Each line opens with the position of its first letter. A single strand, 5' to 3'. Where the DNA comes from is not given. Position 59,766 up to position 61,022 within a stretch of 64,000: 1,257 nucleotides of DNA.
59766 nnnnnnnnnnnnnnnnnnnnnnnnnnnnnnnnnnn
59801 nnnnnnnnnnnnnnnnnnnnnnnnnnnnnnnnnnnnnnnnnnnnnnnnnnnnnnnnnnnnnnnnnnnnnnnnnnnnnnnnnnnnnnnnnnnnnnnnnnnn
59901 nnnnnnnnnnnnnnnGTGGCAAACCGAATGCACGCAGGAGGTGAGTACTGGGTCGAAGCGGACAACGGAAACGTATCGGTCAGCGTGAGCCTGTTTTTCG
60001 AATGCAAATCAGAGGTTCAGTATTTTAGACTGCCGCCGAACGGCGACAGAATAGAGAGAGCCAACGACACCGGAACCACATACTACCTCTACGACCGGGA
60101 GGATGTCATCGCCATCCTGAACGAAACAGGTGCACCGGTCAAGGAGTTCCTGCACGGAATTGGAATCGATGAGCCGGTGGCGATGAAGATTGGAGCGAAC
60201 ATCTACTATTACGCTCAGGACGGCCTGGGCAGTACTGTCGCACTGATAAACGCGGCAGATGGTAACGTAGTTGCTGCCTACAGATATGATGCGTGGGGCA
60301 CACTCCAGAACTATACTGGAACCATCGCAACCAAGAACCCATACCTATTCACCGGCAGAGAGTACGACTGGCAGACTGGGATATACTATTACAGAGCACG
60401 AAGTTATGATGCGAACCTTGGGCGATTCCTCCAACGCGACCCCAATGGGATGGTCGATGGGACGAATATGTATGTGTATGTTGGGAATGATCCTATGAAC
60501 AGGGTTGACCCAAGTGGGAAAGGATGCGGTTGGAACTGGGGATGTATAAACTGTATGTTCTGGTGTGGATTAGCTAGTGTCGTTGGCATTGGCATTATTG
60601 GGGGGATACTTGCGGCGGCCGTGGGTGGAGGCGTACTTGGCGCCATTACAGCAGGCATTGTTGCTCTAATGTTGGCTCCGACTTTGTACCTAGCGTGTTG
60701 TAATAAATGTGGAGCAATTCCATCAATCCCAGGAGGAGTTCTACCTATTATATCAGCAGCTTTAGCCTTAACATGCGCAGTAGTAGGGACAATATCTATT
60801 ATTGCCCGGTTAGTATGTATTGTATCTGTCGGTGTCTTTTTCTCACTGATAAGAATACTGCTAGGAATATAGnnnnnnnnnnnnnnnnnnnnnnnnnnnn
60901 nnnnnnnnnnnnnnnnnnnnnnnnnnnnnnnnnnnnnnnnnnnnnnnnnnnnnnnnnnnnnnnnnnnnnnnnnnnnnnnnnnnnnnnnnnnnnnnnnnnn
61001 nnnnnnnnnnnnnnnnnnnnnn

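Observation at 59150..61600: Orphan Rhs C-terminal core plus glycine-zipper membrane toxin tip with candidate immunity genes in a low-GC island (polymorphic-toxin cassette in an archaeon)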

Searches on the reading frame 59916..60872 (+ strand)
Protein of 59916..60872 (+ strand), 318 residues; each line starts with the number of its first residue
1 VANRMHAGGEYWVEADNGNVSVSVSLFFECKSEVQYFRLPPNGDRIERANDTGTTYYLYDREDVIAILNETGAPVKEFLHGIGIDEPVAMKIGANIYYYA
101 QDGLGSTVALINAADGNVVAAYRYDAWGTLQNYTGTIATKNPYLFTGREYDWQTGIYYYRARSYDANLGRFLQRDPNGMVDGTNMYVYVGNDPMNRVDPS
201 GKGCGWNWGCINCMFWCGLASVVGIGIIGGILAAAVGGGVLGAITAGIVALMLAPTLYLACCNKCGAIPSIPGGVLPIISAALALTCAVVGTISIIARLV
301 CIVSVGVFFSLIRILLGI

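Call 3: search_protein_families(library=pfam, proteins=[window:59916-60872:+], max_evalue=0.1)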
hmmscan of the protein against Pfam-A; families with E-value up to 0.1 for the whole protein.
window:59916-60872:+ (318 aa): 0 families

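Call 4: search_protein_families(library=ncbifam, proteins=[window:59916-60872:+], max_evalue=0.1)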
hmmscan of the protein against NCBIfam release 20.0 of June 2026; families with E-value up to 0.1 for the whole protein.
window:59916-60872:+ (318 aa): 2 families
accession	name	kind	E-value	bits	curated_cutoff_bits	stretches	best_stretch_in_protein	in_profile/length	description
TIGR03696.1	Rhs_assc_core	domain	7.6e-23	80.8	32.5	1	124-201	1-75/76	RHS repeat-associated core domain-containing protein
NF041261.1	RHS_core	equivalog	1.5e-14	52.8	2000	1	95-201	1156-1260/1261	RHS element core protein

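Call 7: find_encoding_contigs(protein=window:59916-60872:+, flank=10000, max_places=6)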
Protein window:59916-60872:+ (318 aa): no gene with exactly this product is on record in the collection.

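Call 8: find_homologous_proteins(query=window:59916-60872:+)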
Query window:59916-60872:+ (318 aa): 121 proteins with E <= 0.001 among 8000 candidates; the best 120 are listed.
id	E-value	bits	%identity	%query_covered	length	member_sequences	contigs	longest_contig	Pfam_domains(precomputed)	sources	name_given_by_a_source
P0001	1.5e-210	716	100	99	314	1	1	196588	PF25023.2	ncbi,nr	ncbi:MAG: RHS repeat-associated core domain-containing protein [Euryarchaeota archaeon]|nr:RHS repea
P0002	4.5e-71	258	61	61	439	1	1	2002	PF25023.2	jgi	jgi:RHS repeat-associated protein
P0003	4.3e-63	232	51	72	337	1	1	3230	PF25023.2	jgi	-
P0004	4.7e-63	231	50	71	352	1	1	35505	-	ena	-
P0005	3.1e-61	226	52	67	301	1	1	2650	PF25023.2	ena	-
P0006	5.0e-60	222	78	40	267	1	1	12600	PF25023.2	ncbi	ncbi:MAG: RHS repeat-associated core domain-containing protein [Candidatus Thermoplasmatota archaeon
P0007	2.0e-59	220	63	52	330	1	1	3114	PF25023.2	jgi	-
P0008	5.0e-57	212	56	61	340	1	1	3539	PF25023.2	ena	-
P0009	6.3e-56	208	57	52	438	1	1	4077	PF05593.20,PF25023.2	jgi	-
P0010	6.3e-55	205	59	53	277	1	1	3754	PF05593.20,PF25023.2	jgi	-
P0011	3.2e-54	202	55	54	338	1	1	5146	PF25023.2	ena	-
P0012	7.9e-52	195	43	73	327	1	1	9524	PF25023.2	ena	-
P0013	1.1e-51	194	67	40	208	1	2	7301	PF25023.2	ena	-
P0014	3.0e-49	186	57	51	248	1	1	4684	PF25023.2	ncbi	-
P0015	7.3e-49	185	56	51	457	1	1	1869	PF05593.20,PF25023.2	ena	-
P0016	1.3e-46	177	49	58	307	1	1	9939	PF25023.2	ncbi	-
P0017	1.3e-46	177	45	67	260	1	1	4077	PF25023.2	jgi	-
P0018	2.4e-46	177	49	52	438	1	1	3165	PF05593.20,PF25023.2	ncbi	-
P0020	3.0e-45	173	34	83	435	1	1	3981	PF05593.20,PF25023.2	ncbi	-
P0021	5.9e-45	172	57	47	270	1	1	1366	PF25023.2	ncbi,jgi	-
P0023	2.9e-43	166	55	49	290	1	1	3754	PF25023.2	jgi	-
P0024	3.8e-43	166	56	46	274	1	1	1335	PF25023.2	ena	-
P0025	2.3e-42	164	55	43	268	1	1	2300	PF25023.2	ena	-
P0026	8.2e-41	158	48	52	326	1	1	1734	PF25023.2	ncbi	-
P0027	2.3e-40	157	39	70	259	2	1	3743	PF25023.2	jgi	-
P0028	1.3e-39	154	52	49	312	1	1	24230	PF25023.2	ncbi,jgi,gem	-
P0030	8.2e-39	152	46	56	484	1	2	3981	PF05593.20,PF25023.2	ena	-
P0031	1.9e-38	151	49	49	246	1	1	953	PF25023.2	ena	-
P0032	1.6e-37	148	49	48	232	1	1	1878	PF25023.2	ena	-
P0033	1.9e-34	137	37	72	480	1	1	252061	PF05593.20,PF25023.2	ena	-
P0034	2.6e-32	130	46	51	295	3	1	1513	PF05593.20,PF25023.2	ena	-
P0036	2.1e-31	127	45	50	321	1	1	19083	PF05593.20,PF25023.2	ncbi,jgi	jgi:RHS repeat-associated protein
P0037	1.2e-30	125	39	69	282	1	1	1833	PF25023.2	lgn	-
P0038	3.2e-29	120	43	50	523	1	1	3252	PF05593.20,PF25023.2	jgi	-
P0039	1.4e-28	118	41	50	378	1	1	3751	PF05593.20,PF25023.2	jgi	-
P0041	3.1e-28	117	38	67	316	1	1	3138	PF05593.20,PF25023.2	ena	-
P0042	3.1e-28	117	41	53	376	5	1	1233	PF05593.20,PF25023.2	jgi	jgi:RHS repeat-associated protein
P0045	4.8e-27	113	43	54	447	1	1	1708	PF05593.20,PF25023.2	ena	-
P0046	1.0e-26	112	42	49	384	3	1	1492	PF25023.2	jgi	-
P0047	1.6e-26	111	51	39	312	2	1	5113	PF02089.22,PF25023.2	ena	-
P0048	1.7e-26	111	52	38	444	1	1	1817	PF05593.20,PF25023.2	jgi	-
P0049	3.5e-26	110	43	51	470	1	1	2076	PF05593.20,PF25023.2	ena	-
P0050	3.6e-26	110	50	37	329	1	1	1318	PF25023.2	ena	-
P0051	4.2e-26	110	39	52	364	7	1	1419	PF05593.20,PF25023.2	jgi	jgi:RHS repeat-associated protein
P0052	5.8e-26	110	38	51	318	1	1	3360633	PF25023.2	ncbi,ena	-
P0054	9.0e-25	106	41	53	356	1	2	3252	PF05593.20,PF25023.2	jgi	-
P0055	1.3e-24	105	43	50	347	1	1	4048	PF05593.20,PF25023.2,PF26636.1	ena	-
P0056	3.5e-24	104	45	47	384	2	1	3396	PF05593.20,PF25023.2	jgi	-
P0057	4.5e-24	103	38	50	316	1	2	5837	PF25023.2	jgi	jgi:RHS repeat-associated protein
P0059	6.3e-24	103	52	39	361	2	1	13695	PF05593.20,PF09533.16,PF25023.2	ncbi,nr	ncbi:MAG: DUF2380 domain-containing protein [Thermaerobacter sp.]|nr:DUF2380 domain-containing prote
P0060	6.7e-24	103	39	63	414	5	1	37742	PF05593.20,PF15648.13,PF25023.2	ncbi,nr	ncbi:MAG: Tox-REase-5 domain-containing protein, partial [Thermaerobacter sp.]|nr:Tox-REase-5 domain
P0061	7.8e-24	103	39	52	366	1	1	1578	PF05593.20,PF25023.2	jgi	jgi:RHS repeat-associated protein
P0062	1.6e-23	102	42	49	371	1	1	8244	PF05593.20,PF25023.2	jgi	jgi:RHS repeat-associated protein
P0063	8.4e-23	99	35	50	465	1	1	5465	PF05593.20,PF25023.2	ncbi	-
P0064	2.3e-22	98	44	47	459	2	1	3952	PF05593.20,PF25023.2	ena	-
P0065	2.9e-22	97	40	49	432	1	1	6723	PF05593.20,PF25023.2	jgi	-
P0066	5.3e-22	97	49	35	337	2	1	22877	PF25023.2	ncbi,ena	-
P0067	6.7e-22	96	40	53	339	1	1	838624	PF25023.2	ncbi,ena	-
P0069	2.9e-21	94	38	50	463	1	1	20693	PF05593.20,PF25023.2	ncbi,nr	ncbi:MAG: RHS repeat-associated core domain-containing protein [Candidatus Omnitrophica bacterium]|n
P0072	9.1e-21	92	42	48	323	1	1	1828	PF14411.13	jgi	jgi:RHS repeat-associated protein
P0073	9.9e-21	92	39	50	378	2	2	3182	PF05593.20,PF25023.2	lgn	-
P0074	1.0e-20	92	35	47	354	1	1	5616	PF05593.20,PF25023.2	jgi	-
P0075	1.1e-20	92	47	37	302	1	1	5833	PF25023.2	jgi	jgi:RHS repeat-associated protein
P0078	1.2e-19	89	39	52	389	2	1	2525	PF25023.2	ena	-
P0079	2.1e-19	88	37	60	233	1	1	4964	PF25023.2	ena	-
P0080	3.6e-19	87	43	42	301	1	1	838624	PF25023.2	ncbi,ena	-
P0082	1.8e-18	85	32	58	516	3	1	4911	PF05593.20,PF25023.2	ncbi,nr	ncbi:MAG: hypothetical protein L6455_10555 [Kiritimatiellae bacterium]|nr:hypothetical protein [Kiri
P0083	4.2e-18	84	40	47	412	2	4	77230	PF05593.20,PF25023.2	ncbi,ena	-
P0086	4.2e-17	80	38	49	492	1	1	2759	PF25023.2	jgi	jgi:RHS repeat-associated protein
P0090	2.5e-16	78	40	41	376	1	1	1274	PF25023.2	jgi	jgi:RHS repeat-associated protein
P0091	2.7e-16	78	37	46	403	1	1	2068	PF05593.20,PF25023.2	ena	-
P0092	2.9e-16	78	48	33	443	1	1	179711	PF05593.20,PF25023.2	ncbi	-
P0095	9.2e-15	73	38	42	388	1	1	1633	PF25023.2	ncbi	-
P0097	9.9e-14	69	36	50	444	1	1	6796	PF05593.20,PF25023.2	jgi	jgi:RHS repeat-associated protein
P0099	3.6e-13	68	34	61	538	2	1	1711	PF05593.20,PF25023.2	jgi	jgi:RHS repeat-associated protein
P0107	7.9e-11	60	34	51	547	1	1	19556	PF25023.2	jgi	jgi:RHS repeat-associated protein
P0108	8.7e-11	60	32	38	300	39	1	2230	PF25023.2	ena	-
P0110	1.5e-9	56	34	43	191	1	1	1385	PF25023.2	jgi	jgi:hypothetical protein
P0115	8.0e-7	47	34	38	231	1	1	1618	PF25023.2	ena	-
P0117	3.5e-6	45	36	43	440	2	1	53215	PF25023.2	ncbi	-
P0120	2.9e-4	38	34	37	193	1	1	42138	PF25023.2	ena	-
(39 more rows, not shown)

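Call 10: find_encoding_contigs(protein=P0001, flank=10000, max_places=6)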
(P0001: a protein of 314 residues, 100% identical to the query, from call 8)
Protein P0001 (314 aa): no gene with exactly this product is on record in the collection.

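Call 11: find_related_loci(query=window:59928-60872:+, collection=genome_contigs, flank=10000)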
Query window:59928-60872:+ (314 aa) in genome_contigs; peptide patterns used: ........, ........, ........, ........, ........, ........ (x = any residue, [..] = any of these).
49 stretches matched a pattern; 2 encode a relative of the query (tblastn E <= 1e-3); 2 distinct loci.
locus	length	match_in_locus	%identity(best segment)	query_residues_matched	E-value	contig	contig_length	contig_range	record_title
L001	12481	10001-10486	80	37-198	1e-89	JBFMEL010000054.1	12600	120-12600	MAG: Thermoplasmatota archaeon isolate MAG244 MAG244_54, whole genome shotgun sequence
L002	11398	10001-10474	53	39-198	1e-44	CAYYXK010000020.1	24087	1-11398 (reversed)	MAG TPA_asm: uncultured Thermoplasmata archaeon isolate SRP141559_co1_62 genome assembly, contig: NODE_914_length_24087_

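Call 16: list_cluster_members(proteins=[P0001, P0006, P0004])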
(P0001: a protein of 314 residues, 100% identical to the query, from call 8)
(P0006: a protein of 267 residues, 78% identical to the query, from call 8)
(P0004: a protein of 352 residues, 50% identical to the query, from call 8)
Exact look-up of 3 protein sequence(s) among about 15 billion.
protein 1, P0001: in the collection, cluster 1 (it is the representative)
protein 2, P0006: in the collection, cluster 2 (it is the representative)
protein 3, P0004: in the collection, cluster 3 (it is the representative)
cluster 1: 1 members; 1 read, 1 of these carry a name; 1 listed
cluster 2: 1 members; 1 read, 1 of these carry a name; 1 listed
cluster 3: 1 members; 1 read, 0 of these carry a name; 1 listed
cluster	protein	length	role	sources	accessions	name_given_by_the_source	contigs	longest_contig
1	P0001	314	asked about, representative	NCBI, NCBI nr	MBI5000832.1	MAG: RHS repeat-associated core domain-containing protein [Euryarchaeota archaeon] | RHS repeat-associated core domain-containing protein [Euryarchaeota archaeon]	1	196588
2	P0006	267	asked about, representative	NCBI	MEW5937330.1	MAG: RHS repeat-associated core domain-containing protein [Candidatus Thermoplasmatota ...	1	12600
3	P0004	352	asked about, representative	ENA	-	-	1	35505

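Call 38: find_encoding_contigs(protein=P0004, flank=10000, max_places=3)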
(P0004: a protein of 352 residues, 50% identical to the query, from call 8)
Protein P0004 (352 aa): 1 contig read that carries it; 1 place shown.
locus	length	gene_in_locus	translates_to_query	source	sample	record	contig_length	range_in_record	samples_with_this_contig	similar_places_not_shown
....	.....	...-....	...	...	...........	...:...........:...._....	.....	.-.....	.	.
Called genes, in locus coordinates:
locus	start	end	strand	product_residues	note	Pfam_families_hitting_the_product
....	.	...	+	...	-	?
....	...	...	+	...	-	-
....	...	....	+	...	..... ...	-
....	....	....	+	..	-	-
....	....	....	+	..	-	-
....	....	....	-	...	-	-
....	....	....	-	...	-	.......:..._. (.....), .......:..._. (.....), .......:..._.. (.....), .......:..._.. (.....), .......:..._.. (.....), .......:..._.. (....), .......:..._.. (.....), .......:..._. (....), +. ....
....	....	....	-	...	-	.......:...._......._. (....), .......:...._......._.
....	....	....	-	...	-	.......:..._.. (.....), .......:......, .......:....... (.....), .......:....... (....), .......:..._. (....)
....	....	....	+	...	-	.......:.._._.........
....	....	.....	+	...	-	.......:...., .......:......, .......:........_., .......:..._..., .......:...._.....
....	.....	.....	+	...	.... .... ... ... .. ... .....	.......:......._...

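Call 39: find_encoding_contigs(protein=P0012, flank=10000, max_places=3)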
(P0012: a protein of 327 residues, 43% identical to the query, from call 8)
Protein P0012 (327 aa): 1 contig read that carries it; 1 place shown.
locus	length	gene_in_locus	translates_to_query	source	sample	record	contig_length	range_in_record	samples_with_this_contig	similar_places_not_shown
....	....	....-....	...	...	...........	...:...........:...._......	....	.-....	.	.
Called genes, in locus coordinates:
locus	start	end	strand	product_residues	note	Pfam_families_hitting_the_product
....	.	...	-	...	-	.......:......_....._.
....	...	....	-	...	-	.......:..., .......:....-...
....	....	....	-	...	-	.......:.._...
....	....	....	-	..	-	-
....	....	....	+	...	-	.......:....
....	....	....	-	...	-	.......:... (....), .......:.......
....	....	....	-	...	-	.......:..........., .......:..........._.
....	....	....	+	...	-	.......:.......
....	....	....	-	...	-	-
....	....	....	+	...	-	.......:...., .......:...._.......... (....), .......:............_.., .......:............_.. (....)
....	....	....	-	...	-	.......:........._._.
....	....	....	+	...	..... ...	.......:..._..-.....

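Call 40: find_encoding_contigs(protein=P0016, flank=10000, max_places=3)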
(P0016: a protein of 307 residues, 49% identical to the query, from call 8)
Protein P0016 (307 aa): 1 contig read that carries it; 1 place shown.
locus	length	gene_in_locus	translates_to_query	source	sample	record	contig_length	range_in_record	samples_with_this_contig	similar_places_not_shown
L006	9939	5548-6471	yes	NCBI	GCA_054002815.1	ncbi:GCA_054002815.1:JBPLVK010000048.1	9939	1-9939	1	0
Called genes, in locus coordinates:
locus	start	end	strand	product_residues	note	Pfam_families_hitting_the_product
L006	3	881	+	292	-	?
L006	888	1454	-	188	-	PF06560:GPI, PF07883:Cupin_2 (weak)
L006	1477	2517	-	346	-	PF01380:SIS, PF10432:bact-PGI_C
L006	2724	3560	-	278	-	PF01015:Ribosomal_S3Ae, PF14520:HHH_5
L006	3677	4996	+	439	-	PF02403:Seryl_tRNA_N, PF00587:tRNA-synt_2b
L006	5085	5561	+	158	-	-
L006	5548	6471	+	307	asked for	PF25023:TEN_YD-shell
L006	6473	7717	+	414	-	PF24817:WD40_WDHD1_1st, PF23414:Beta-prop_EML_2, PF24807:WD40_CDC20-Fz, PF25174:Beta-prop_THOC3, PF23381:Beta-prop_IFT122_1st, PF26550:Tricorn_2nd (weak), PF24814:WD40_Prp19 (weak), PF24817:WD40_WDHD1_1st, +12 more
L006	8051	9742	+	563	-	PF18884:TSP3_bac (faint), PF01841:Transglut_core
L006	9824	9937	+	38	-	?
